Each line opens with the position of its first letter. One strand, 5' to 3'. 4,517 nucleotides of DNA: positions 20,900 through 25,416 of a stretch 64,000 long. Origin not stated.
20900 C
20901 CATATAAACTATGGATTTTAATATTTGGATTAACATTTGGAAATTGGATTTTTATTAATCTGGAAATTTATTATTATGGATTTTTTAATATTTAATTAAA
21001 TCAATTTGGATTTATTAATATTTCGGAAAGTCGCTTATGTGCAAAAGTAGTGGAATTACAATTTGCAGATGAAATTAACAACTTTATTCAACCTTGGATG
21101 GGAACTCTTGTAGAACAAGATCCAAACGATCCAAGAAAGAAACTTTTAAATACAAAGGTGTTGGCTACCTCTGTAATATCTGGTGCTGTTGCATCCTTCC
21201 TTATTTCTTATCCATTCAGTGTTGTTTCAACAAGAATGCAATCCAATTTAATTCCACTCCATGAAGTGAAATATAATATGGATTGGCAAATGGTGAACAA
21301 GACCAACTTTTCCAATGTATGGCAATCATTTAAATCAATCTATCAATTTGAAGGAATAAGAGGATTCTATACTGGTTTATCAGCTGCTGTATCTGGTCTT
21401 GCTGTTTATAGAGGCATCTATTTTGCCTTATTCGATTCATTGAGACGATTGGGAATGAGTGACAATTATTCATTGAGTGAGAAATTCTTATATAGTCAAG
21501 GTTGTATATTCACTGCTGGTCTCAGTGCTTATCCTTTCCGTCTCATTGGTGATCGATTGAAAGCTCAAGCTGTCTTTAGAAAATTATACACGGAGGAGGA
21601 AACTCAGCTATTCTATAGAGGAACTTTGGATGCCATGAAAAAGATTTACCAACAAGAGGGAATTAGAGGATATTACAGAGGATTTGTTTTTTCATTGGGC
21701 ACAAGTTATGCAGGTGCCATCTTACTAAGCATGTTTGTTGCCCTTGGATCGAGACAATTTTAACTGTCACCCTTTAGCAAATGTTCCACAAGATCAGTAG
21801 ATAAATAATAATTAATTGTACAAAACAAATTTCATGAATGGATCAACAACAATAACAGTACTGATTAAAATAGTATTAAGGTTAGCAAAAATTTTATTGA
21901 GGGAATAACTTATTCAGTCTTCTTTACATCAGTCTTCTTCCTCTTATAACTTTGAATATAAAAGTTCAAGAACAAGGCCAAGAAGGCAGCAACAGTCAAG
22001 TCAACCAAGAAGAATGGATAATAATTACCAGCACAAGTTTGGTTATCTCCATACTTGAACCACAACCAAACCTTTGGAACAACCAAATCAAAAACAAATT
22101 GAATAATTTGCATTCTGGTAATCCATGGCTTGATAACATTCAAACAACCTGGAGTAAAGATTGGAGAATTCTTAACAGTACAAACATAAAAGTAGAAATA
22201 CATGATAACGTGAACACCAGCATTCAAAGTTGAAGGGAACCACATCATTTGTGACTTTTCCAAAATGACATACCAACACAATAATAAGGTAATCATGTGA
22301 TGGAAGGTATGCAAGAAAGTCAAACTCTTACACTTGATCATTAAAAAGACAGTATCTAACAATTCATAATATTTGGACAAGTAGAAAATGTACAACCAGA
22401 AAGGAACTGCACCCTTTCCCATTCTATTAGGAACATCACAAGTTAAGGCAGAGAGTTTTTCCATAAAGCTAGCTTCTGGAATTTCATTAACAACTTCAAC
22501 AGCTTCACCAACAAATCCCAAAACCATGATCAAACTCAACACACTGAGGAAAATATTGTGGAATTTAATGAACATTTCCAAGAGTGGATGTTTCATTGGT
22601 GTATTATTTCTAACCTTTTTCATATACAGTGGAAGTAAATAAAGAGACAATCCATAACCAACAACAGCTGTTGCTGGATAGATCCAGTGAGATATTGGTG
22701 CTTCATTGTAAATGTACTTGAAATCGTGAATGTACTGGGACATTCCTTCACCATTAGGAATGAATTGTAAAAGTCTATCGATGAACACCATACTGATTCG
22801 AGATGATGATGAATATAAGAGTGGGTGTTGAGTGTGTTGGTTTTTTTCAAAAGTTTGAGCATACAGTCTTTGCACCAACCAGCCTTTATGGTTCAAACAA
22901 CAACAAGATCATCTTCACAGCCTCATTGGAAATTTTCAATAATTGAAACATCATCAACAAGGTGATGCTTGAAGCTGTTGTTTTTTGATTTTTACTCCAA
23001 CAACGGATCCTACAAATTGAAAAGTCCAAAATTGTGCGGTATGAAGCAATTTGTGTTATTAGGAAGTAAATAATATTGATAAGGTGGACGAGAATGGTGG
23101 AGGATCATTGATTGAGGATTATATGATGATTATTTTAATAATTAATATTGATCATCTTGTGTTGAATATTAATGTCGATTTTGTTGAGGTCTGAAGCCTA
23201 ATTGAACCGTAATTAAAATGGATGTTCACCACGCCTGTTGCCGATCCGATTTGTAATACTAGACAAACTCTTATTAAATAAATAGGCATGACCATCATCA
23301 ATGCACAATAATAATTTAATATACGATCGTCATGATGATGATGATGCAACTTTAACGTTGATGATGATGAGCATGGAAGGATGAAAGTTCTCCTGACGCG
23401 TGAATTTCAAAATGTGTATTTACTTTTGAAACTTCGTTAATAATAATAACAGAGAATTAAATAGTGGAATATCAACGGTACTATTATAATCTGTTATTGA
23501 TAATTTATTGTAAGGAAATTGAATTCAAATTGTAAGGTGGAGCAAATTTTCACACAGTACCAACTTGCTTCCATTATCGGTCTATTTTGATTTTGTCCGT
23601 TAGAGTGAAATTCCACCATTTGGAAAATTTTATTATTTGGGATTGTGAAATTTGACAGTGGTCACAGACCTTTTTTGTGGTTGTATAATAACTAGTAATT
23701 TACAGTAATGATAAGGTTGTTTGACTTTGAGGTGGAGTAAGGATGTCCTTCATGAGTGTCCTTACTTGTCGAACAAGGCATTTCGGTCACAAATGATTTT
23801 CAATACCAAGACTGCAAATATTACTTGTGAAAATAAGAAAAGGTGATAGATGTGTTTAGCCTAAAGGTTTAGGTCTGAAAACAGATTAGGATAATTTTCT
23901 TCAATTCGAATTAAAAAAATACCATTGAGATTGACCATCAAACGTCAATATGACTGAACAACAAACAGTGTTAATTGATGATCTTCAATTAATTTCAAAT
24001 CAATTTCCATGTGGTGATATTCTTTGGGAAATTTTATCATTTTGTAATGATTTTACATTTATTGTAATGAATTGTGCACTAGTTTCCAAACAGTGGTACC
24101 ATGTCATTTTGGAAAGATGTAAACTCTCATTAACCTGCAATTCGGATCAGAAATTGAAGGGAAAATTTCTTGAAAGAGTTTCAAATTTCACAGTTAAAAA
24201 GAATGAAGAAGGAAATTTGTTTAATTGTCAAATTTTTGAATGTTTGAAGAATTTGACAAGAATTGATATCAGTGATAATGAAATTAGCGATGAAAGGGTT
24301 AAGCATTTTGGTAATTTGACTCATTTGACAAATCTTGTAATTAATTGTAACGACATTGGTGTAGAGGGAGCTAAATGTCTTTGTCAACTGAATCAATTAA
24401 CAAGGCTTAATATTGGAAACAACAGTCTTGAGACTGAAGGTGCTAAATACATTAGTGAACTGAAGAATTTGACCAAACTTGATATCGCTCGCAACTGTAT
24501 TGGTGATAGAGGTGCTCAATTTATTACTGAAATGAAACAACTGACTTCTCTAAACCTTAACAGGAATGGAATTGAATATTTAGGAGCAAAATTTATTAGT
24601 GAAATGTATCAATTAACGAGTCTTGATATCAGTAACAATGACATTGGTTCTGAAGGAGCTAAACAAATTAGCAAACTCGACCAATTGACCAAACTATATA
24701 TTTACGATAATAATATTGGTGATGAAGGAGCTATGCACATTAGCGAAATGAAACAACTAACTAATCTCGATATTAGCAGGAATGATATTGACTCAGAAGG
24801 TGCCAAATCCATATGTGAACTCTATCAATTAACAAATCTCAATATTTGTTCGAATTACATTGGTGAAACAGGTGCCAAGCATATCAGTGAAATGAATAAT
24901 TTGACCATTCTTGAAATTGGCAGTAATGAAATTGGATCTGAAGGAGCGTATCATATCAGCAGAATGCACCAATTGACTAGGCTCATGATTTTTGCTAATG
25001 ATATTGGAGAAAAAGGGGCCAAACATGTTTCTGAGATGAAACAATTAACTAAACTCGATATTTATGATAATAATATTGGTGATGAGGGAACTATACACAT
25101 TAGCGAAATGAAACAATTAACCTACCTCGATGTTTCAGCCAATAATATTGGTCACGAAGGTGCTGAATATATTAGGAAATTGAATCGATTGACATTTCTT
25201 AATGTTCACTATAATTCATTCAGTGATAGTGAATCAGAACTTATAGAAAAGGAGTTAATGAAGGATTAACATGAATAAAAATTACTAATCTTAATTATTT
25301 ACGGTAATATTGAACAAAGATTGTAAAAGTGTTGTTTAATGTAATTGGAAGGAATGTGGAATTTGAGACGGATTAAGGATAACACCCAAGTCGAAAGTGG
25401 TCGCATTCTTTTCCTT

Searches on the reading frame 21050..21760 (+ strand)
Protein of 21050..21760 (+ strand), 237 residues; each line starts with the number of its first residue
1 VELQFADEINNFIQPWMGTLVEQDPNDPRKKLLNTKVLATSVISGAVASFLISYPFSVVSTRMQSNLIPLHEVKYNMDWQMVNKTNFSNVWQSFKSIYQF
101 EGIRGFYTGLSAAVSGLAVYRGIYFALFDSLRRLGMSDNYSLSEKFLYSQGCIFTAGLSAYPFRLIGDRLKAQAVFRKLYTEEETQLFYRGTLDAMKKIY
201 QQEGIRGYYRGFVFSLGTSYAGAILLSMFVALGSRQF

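Call 48: search_protein_families(library=pfam, proteins=[window:21050-21760:+], max_evalue=0.00001)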
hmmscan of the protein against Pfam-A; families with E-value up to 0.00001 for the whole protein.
window:21050-21760:+ (237 aa): 1 family
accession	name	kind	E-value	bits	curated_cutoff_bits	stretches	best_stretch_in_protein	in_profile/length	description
PF00153.32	Mito_carr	-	8.9e-26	89.9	22.3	2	35-134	6-91/96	Mitochondrial carrier protein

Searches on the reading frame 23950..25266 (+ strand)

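Call 48: search_protein_families(library=pfam, proteins=[window:23950-25266:+], max_evalue=0.00001)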
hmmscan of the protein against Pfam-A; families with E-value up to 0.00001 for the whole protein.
window:23950-25266:+ (439 aa): 8 families
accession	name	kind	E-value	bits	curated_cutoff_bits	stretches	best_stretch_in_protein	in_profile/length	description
PF13516.12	LRR_6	-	3.1e-47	155.3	23.4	0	172-191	3-22/24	Leucine Rich repeat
PF13855.12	LRR_8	-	3e-39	133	27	7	197-256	2-61/61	Leucine rich repeat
PF12799.13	LRR_4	-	3.4e-29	100.6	27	0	364-399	1-34/44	Leucine Rich repeats (2 copies)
PF00560.39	LRR_1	-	2.6e-20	68.6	20.6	0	101-123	1-23/23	Leucine Rich Repeat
PF23598.1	LRR_14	-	1.5e-19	70.4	40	2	214-423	41-248/353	Leucine-rich repeat region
PF25013.1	LRR_Zer-1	-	2.7e-18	66.9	27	0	215-281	3-67/137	Zer-1-like, Leucine-rich repeats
PF14580.12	LRR_9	-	2.7e-10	40.5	30.5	0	101-186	43-127/175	Leucine-rich repeat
PF23952.1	LRR_EndoS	-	3.5e-08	34.1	27.9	0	169-230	53-116/116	Endo-beta-N-acetylglucosaminidase EndoS LRR domain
